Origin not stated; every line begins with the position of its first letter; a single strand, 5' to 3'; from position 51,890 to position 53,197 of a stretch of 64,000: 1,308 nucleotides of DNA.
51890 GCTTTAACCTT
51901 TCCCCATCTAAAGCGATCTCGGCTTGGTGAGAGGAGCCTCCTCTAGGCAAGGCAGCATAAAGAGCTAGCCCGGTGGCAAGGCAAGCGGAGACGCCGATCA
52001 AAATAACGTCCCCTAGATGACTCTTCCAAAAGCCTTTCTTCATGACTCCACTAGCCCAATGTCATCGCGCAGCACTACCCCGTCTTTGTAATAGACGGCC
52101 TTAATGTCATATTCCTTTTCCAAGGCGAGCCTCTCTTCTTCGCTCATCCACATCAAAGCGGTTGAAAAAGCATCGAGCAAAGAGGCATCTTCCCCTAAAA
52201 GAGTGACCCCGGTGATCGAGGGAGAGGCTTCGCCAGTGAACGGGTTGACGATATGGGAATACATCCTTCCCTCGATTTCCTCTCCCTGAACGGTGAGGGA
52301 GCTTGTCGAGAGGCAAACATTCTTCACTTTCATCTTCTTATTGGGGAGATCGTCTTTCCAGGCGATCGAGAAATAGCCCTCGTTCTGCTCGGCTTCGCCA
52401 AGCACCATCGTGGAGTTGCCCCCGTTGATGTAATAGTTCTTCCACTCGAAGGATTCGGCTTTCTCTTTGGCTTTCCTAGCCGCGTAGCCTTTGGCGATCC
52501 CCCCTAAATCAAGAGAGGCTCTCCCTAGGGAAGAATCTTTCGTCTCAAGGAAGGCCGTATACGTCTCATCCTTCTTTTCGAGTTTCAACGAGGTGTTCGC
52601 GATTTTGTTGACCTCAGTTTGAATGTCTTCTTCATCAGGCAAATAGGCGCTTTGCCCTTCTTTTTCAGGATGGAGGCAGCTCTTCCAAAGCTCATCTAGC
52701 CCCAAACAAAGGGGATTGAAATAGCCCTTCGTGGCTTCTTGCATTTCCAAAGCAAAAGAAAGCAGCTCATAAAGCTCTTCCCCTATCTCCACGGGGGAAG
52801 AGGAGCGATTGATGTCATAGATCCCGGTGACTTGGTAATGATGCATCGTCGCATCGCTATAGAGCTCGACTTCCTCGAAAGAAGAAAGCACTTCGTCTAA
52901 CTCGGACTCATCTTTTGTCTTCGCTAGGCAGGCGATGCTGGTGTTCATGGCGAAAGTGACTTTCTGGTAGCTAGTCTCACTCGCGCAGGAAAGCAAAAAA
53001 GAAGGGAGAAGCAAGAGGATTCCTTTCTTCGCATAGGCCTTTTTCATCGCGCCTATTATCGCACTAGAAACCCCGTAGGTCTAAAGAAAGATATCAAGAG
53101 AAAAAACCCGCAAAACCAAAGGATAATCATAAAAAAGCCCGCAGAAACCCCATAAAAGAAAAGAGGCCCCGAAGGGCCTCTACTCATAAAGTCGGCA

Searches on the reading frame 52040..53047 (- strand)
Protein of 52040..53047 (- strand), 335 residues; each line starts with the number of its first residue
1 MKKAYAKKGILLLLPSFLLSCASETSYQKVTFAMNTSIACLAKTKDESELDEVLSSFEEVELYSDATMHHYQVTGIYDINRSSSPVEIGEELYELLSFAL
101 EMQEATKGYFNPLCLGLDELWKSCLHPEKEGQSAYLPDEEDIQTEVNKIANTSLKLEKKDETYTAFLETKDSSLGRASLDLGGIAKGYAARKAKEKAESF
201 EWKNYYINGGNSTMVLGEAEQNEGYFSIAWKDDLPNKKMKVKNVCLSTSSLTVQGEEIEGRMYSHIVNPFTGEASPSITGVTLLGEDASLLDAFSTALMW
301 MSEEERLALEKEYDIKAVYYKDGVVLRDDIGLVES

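Call 12: search_protein_families(library=pfam, proteins=[window:52040-53047:-], max_evalue=0.001)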
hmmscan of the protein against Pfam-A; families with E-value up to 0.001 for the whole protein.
window:52040-53047:- (335 aa): 1 family
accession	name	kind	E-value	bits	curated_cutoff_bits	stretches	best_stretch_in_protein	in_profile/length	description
PF02424.20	ApbE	-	1e-38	133.9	25.6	1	56-317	16-264/266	ApbE family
